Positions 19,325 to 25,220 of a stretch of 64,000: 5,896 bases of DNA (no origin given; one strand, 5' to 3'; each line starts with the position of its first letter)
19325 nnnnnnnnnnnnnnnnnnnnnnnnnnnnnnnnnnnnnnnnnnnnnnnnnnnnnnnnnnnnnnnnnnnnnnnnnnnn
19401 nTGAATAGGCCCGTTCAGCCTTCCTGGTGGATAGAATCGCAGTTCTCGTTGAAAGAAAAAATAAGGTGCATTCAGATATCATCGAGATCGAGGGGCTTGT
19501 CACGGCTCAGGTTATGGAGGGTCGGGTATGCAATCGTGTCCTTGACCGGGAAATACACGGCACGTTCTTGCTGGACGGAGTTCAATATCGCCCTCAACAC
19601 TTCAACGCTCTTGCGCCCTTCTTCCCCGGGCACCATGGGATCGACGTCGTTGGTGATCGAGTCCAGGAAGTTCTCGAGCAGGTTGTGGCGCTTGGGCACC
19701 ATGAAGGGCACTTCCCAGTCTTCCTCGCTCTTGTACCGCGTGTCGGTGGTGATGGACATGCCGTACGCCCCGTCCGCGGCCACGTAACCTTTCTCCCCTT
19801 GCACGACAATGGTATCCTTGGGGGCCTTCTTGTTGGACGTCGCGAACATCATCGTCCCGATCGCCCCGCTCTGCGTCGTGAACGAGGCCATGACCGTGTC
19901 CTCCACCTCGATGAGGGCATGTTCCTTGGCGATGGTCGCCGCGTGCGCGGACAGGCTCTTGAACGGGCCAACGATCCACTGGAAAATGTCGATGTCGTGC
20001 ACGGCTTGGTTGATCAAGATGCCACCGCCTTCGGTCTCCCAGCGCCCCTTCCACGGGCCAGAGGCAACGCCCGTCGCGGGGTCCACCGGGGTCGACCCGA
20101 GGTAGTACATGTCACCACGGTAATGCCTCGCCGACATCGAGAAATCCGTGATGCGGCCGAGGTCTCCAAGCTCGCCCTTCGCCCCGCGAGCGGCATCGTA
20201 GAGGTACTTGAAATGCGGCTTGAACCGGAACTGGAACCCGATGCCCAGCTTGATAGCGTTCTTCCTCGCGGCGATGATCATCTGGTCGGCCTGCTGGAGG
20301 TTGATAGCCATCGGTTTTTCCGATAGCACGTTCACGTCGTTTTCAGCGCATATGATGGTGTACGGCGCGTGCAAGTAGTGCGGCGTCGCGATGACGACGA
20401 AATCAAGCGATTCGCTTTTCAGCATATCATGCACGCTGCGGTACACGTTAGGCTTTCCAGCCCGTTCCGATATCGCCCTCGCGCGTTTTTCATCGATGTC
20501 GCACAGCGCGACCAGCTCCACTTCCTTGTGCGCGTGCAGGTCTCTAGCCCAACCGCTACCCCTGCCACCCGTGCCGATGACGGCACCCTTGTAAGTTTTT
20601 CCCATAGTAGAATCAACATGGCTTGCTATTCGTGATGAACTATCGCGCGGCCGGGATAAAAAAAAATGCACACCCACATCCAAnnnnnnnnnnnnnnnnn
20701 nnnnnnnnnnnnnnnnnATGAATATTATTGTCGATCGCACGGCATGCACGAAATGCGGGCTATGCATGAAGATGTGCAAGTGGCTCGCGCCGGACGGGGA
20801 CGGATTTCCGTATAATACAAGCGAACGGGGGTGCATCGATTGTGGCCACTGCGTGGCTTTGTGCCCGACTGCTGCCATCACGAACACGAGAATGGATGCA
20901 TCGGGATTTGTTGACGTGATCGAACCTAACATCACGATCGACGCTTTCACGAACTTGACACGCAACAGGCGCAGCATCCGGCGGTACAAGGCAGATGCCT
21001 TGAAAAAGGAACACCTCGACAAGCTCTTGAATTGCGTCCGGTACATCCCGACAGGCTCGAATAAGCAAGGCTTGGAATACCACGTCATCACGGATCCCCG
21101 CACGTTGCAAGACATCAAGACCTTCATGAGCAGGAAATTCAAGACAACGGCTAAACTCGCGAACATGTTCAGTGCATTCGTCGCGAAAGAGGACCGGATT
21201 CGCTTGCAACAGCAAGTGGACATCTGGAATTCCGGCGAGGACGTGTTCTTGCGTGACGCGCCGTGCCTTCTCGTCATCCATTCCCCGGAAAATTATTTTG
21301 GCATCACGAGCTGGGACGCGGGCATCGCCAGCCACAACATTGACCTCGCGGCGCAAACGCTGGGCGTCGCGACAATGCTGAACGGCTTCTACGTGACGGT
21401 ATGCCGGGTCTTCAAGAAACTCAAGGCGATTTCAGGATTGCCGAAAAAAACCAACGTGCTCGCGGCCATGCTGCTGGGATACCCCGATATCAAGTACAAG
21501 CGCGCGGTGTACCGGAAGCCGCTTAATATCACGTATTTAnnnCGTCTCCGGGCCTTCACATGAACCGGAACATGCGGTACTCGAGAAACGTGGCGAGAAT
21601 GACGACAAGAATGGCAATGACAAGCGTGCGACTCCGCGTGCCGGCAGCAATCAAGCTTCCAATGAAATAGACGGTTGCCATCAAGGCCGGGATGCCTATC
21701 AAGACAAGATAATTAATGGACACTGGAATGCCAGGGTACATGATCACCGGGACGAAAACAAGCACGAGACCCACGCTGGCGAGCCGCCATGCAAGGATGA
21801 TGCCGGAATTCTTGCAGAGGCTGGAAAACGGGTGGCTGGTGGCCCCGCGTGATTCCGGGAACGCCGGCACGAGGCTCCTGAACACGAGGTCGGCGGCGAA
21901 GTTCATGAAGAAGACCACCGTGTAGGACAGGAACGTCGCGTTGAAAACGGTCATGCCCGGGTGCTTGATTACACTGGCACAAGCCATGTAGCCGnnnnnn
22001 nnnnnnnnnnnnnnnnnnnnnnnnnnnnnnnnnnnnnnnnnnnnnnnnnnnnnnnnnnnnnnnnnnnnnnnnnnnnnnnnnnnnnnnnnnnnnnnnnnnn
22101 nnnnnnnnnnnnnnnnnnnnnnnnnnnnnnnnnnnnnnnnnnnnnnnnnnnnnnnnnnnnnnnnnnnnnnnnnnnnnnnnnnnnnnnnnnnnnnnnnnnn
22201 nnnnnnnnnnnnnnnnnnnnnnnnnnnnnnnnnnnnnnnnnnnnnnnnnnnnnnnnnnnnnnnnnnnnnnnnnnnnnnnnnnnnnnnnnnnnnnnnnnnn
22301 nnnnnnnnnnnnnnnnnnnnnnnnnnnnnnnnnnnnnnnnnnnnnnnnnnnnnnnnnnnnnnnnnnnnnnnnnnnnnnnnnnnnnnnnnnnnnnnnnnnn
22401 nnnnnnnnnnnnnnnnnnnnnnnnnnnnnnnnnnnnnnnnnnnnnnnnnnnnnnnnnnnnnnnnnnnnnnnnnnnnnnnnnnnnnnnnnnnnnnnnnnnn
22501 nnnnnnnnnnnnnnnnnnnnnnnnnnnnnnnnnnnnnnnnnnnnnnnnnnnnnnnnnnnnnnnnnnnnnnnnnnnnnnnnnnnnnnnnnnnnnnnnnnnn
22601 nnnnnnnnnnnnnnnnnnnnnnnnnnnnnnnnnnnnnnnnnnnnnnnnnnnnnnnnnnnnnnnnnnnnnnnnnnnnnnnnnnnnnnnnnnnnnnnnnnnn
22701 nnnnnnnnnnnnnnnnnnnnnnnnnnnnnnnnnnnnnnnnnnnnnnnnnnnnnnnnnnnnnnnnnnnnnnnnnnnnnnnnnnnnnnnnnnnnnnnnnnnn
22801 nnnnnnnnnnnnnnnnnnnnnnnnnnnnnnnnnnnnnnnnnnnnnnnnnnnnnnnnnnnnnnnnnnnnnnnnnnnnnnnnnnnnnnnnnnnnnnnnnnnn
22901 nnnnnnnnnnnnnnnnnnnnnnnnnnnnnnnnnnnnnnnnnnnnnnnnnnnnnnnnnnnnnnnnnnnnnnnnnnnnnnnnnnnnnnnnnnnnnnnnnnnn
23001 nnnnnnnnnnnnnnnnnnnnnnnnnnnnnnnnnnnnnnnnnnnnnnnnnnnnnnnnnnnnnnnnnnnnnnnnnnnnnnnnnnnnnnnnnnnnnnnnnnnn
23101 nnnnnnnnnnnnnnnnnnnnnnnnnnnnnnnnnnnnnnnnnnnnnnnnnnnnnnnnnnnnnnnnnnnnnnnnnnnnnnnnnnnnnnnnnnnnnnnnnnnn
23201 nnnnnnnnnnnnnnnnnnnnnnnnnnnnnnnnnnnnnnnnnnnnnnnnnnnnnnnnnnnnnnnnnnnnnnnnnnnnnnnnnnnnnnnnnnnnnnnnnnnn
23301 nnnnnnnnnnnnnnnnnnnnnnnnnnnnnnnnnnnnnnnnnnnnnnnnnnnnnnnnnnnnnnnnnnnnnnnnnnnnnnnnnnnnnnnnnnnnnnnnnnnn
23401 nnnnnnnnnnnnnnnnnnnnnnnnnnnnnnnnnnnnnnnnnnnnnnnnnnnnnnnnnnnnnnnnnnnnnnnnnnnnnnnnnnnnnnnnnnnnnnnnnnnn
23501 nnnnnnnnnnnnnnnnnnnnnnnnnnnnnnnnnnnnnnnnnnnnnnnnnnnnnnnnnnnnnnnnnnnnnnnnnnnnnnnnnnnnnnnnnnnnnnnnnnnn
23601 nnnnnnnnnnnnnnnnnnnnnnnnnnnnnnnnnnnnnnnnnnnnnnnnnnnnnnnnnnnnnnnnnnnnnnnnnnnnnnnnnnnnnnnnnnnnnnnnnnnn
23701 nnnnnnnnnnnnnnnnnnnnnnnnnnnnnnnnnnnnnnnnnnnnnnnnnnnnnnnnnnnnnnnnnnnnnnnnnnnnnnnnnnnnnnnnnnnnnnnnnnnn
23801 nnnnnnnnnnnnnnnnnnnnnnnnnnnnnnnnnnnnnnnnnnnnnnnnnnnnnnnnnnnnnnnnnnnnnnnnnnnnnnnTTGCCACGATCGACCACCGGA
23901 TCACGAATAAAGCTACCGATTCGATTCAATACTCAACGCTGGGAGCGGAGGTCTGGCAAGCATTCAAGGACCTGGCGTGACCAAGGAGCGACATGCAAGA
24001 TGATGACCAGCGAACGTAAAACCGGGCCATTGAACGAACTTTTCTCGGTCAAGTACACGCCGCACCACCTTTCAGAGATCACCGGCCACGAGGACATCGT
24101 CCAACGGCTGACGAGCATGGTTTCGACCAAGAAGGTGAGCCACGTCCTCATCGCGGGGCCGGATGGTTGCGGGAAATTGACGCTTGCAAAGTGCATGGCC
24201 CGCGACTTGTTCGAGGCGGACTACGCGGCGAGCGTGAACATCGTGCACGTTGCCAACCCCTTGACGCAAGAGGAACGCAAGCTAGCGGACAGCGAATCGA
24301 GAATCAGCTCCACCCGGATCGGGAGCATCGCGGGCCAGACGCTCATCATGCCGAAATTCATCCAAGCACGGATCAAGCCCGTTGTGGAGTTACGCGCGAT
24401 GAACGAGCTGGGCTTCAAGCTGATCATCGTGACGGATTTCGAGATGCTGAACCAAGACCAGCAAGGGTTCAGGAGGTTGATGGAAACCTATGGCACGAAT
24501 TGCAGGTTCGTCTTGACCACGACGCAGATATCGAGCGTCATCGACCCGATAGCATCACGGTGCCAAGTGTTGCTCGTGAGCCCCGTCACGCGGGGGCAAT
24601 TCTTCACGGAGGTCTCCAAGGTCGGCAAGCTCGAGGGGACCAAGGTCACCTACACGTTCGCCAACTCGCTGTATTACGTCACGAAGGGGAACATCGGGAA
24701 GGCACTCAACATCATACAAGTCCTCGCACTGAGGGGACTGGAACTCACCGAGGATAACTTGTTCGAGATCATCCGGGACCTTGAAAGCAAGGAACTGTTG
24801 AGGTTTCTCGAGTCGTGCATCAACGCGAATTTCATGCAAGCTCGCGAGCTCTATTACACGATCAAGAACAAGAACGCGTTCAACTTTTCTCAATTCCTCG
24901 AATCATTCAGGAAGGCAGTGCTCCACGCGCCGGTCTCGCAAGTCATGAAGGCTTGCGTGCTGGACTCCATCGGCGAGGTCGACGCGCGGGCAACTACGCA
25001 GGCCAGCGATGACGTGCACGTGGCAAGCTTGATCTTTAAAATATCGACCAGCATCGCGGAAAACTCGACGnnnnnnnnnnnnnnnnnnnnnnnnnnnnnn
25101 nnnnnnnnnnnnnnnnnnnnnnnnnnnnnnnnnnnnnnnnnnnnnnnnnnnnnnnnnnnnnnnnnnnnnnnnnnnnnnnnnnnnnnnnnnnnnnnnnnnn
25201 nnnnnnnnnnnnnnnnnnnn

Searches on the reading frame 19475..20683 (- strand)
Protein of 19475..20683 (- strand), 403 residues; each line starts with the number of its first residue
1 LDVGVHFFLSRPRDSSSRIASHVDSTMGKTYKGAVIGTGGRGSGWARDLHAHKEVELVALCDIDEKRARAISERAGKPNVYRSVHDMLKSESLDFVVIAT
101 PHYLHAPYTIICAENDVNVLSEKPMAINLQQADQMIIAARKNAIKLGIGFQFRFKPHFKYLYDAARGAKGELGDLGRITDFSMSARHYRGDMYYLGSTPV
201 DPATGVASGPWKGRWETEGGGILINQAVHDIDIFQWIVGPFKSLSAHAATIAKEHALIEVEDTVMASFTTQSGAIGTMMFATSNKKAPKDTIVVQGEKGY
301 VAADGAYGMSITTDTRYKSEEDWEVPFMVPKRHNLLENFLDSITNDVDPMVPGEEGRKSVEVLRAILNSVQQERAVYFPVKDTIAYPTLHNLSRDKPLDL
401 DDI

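Call 12: search_protein_families(library=pfam, proteins=[window:19475-20683:-], max_evalue=0.001)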
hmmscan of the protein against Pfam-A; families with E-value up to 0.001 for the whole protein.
window:19475-20683:- (403 aa): 5 families
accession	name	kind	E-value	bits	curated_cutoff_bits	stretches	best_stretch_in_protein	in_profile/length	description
PF01408.29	GFO_IDH_MocA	-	2e-23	83.8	24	1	34-149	4-119/120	Oxidoreductase family, NAD-binding Rossmann fold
PF22725.1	GFO_IDH_MocA_C3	-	3.7e-21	75.8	27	1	173-301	11-123/124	GFO/IDH/MocA C-terminal domain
PF02894.22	GFO_IDH_MocA_C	-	2e-19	70.7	22.9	1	193-376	28-216/218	Oxidoreductase family, C-terminal alpha/beta domain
PF03435.24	Sacchrp_dh_NADP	-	3.2e-06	28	25.1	1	35-121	3-97/129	Saccharopine dehydrogenase NADP binding domain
PF03447.22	NAD_binding_3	-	0.0006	20.9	24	0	37-144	1-111/116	Homoserine dehydrogenase, NAD binding domain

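Call 75: list_cluster_members(proteins=[window:19475-20605:-, window:19475-20671:-, window:19475-20683:-, window:24000-25070:+, window:24003-25070:+, window:22940-23977:+, window:22952-23977:+, window:21559-22527:-, window:21559-22515:-, window:20766-20987:+])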
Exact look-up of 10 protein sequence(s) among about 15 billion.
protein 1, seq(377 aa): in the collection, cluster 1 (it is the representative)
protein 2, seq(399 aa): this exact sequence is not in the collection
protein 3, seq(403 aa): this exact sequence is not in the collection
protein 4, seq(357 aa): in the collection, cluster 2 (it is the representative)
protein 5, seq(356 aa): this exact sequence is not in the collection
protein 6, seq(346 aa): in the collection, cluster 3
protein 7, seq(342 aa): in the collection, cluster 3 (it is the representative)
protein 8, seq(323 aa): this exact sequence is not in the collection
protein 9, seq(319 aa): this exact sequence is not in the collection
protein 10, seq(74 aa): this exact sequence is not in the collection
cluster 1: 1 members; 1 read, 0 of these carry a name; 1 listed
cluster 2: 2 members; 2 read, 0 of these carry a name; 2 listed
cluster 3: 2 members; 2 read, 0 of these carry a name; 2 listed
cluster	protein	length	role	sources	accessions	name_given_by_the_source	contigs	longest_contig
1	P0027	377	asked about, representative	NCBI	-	-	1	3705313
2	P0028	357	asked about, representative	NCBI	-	-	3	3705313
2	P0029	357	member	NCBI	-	-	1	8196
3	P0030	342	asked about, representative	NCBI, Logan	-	-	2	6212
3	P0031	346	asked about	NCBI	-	-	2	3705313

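Call 76: find_encoding_contigs(protein=P0029, flank=10000, max_places=5)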
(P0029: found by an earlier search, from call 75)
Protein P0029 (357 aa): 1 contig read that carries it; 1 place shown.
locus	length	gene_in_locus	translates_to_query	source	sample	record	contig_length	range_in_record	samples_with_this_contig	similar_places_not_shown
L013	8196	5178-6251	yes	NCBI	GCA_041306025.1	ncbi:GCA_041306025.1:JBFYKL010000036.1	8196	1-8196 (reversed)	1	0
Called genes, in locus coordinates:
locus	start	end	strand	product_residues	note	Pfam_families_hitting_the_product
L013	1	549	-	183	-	?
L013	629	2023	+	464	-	PF07690:MFS_1 (faint), PF12832:MFS_1_like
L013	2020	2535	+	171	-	-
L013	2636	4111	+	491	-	PF00224:PK, PF02887:PK_C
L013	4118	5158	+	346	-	PF05496:RuvB_N (weak), PF13177:DNA_pol3_delta2, PF00004:AAA, PF07726:AAA_3 (weak), PF25361:AAA_lid_RFC1 (weak), PF08542:Rep_fac_C (weak)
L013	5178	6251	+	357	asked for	PF03215:Rad17 (weak), PF13177:DNA_pol3_delta2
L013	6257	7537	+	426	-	PF03215:Rad17 (weak), PF05496:RuvB_N (faint), PF20720:nSTAND3 (faint), PF00004:AAA, PF07728:AAA_5, PF13173:AAA_14 (weak), PF13401:AAA_22 (faint), PF13604:AAA_30 (faint)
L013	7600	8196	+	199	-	?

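Call 77: find_encoding_contigs(protein=P0028, flank=10000, max_places=5)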
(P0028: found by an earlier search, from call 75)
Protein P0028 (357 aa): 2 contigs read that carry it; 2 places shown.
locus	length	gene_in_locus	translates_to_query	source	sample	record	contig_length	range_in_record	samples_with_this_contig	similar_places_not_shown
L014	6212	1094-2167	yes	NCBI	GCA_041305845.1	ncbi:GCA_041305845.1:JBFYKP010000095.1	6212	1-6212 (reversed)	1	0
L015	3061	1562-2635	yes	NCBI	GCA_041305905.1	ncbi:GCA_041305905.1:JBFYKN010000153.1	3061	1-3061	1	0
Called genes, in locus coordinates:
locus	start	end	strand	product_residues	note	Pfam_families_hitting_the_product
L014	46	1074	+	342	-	PF05496:RuvB_N (weak), PF00004:AAA, PF07726:AAA_3 (weak), PF13177:DNA_pol3_delta2, PF25361:AAA_lid_RFC1 (weak), PF08542:Rep_fac_C (weak)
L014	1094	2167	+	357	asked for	PF03215:Rad17 (weak), PF13177:DNA_pol3_delta2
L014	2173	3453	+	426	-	PF03215:Rad17 (weak), PF05496:RuvB_N (faint), PF20720:nSTAND3 (faint), PF00004:AAA, PF07728:AAA_5, PF13173:AAA_14 (weak), PF13401:AAA_22 (faint), PF13604:AAA_30 (faint)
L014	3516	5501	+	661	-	-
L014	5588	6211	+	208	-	?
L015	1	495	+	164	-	?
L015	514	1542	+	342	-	PF05496:RuvB_N (weak), PF00004:AAA, PF07726:AAA_3 (weak), PF13177:DNA_pol3_delta2, PF25361:AAA_lid_RFC1 (weak), PF08542:Rep_fac_C (weak)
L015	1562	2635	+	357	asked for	PF03215:Rad17 (weak), PF13177:DNA_pol3_delta2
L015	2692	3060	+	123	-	?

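Call 78: find_encoding_contigs(protein=P0030, flank=10000, max_places=5)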
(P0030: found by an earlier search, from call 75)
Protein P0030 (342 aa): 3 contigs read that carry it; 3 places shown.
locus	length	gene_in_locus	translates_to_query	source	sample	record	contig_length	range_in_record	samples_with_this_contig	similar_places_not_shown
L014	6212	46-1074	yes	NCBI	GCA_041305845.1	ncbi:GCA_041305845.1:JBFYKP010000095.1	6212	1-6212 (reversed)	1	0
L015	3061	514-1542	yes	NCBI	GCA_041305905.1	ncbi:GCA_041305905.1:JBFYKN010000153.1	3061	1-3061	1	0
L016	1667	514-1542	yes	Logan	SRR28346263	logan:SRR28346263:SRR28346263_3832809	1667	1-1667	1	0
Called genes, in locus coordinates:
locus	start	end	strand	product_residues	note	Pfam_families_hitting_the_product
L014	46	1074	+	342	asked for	PF05496:RuvB_N (weak), PF00004:AAA, PF07726:AAA_3 (weak), PF13177:DNA_pol3_delta2, PF25361:AAA_lid_RFC1 (weak), PF08542:Rep_fac_C (weak)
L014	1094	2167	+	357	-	PF03215:Rad17 (weak), PF13177:DNA_pol3_delta2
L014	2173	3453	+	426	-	PF03215:Rad17 (weak), PF05496:RuvB_N (faint), PF20720:nSTAND3 (faint), PF00004:AAA, PF07728:AAA_5, PF13173:AAA_14 (weak), PF13401:AAA_22 (faint), PF13604:AAA_30 (faint)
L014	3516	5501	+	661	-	-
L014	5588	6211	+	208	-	?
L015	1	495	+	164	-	?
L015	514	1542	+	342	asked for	PF05496:RuvB_N (weak), PF00004:AAA, PF07726:AAA_3 (weak), PF13177:DNA_pol3_delta2, PF25361:AAA_lid_RFC1 (weak), PF08542:Rep_fac_C (weak)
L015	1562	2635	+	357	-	PF03215:Rad17 (weak), PF13177:DNA_pol3_delta2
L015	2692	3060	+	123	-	?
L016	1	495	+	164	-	?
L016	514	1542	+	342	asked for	PF05496:RuvB_N (weak), PF00004:AAA, PF07726:AAA_3 (weak), PF13177:DNA_pol3_delta2, PF25361:AAA_lid_RFC1 (weak), PF08542:Rep_fac_C (weak)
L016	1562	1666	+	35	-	?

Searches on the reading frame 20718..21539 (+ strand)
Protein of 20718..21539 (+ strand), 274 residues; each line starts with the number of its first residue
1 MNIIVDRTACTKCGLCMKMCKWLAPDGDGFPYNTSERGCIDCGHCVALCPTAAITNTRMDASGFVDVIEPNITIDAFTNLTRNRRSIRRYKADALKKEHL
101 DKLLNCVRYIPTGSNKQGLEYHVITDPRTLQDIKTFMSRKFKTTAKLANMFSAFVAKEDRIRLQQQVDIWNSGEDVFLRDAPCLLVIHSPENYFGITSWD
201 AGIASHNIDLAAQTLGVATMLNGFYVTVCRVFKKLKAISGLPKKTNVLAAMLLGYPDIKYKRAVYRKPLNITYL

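Call 12: search_protein_families(library=pfam, proteins=[window:20718-21539:+], max_evalue=0.001)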
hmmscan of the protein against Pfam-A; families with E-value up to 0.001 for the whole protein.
window:20718-21539:+ (274 aa): 13 families
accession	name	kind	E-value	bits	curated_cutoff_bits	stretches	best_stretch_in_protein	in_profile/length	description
PF00881.29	Nitroreductase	-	2.1e-22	80.5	23.5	1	82-255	2-167/167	Nitroreductase family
PF00037.32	Fer4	-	9.9e-09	35.1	21.1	2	39-55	8-24/24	4Fe-4S binding domain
PF13237.11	Fer4_10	-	2.2e-07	31.1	25.5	1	3-50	2-53/53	4Fe-4S dicluster domain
PF13187.11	Fer4_9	-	4.8e-07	30.1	27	1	9-54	1-52/52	4Fe-4S dicluster domain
PF14697.11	Fer4_21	-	7.3e-06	26.5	35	0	36-69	5-38/59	4Fe-4S dicluster domain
PF12797.12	Fer4_2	-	1.1e-05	25.5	24.5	0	3-21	3-21/22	4Fe-4S binding domain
PF12838.12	Fer4_7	-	1.4e-05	25.9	27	1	10-53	2-52/52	4Fe-4S dicluster domain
PF13183.11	Fer4_8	-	1.7e-05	25.7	27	0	38-60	4-26/68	4Fe-4S dicluster domain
PF13484.11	Fer4_16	-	4.1e-05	24.7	30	1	39-63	2-28/66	4Fe-4S double cluster binding domain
PF13534.11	Fer4_17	-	0.00011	23.2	22.2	0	39-58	2-21/61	4Fe-4S dicluster domain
PF14512.11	TM1586_NiRdase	-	0.00015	21.9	27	0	82-159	7-78/215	Putative TM nitroreductase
PF12837.12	Fer4_6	-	0.00054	20.2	25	0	39-54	9-24/24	4Fe-4S binding domain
PF13459.11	Fer4_15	-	0.00068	20.7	22.4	0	3-32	1-31/66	4Fe-4S single cluster domain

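Call 28: find_encoding_contigs(protein=window:20718-21539:+, flank=10000, max_places=6)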
Protein window:20718-21539:+ (274 aa): no gene with exactly this product is on record in the collection.

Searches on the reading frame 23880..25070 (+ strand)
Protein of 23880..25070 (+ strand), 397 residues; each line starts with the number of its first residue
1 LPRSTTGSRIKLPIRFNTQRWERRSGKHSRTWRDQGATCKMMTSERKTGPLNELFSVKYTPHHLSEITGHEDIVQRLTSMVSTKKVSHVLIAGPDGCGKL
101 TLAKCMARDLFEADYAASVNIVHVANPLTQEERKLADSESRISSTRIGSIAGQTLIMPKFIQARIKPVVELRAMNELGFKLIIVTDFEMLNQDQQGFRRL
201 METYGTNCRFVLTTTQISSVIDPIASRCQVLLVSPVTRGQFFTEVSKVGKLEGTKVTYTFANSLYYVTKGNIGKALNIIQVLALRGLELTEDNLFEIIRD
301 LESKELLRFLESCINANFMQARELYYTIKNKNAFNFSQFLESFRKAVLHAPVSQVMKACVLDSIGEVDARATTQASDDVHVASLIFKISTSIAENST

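Call 40: search_protein_families(library=ncbifam, proteins=[window:23880-25070:+], max_evalue=0.001)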
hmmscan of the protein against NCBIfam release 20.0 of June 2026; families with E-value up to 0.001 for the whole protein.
window:23880-25070:+ (397 aa): 54 families (the best 25 are shown)
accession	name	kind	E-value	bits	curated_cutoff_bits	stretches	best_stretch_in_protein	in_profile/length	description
NF001679.0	PRK00440.1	equivalog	1.7e-56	191.6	303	2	161-391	86-317/322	replication factor C small subunit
NF009067.0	PRK12402.1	equivalog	7.4e-50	169.8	317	1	53-389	3-337/340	replication factor C small subunit 2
NF003159.0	PRK04132.1-4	equivalog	9.2e-34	116.6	999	2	161-385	618-843/852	replication factor C small subunit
NF003157.0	PRK04132.1-2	equivalog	9.9e-32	109.8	1103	2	161-388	631-859/864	replication factor C small subunit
NF003158.0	PRK04132.1-3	equivalog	2.7e-27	94.4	1750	2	218-386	1260-1428/1437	replication factor C small subunit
TIGR02397.1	dnaX_nterm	equivalog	1.7e-22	80.2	250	2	177-372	116-311/355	DNA polymerase III subunit gamma/tau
NF011514.0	PRK14953.1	equivalog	2.8e-16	59.5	536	2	200-352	139-294/488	DNA polymerase III subunits gamma and tau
NF011523.0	PRK14962.1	equivalog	6e-16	58.3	576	2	164-324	104-265/474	DNA polymerase III subunits gamma and tau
NF004962.0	PRK06305.1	equivalog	1.8e-13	50.5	559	2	179-344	122-292/465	DNA polymerase III subunits gamma and tau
NF004046.1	PRK05563.1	equivalog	1.1e-12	47.7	400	2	58-108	8-59/567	DNA polymerase III subunit gamma/tau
NF004549.0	PRK05896.1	equivalog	2.8e-12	46.2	578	2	179-347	120-289/642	DNA polymerase III subunits gamma and tau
NF011526.0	PRK14965.1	equivalog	5.2e-12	45.4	670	2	56-110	7-62/578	DNA polymerase III subunits gamma and tau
NF011522.0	PRK14961.1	equivalog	5.8e-12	45.1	562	1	179-357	120-299/363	DNA polymerase III subunits gamma and tau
NF005677.0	PRK07471.1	equivalog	2.1e-11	43.6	252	1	59-312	13-271/366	DNA polymerase III subunit delta'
NF011512.0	PRK14950.1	equivalog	1.1e-10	41.3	593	2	57-108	8-60/585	DNA polymerase III subunits gamma and tau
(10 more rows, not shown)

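Call 45: find_related_loci(query=window:24027-25070:+, collection=genome_contigs, flank=10000)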
Query window:24027-25070:+ (348 aa) in genome_contigs; peptide patterns used: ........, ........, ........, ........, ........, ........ (x = any residue, [..] = any of these).
52 stretches matched a pattern; 4 encode a relative of the query (tblastn E <= 1e-3); 4 distinct loci.
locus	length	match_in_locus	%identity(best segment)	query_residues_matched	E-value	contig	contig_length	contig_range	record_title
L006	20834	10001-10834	26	15-274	3e-10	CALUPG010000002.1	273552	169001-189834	MAG: uncultured Bacteroidales bacterium isolate BRZ_SA__bin115 genome assembly, contig: BRZ_SA__NODE_13_length_273552_co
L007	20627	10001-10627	27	15-186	3e-9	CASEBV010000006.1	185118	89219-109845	uncultured Bacteroidales bacterium isolate SI.B16.metabat-bins.204 genome assembly, contig: SI.B16.metabat-bins.204.fa_k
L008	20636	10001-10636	24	15-189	1e-7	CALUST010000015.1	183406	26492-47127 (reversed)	MAG: uncultured Bacteroidales bacterium isolate E20__bin140 genome assembly, contig: E20__k127_891256, whole genome shot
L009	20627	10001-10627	27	15-186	3e-7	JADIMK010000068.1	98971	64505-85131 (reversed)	MAG: Candidatus Cryptobacteroides intestinigallinarum isolate B1-3475 B1M03__C445515_L98971_SRR9113712, whole genome sho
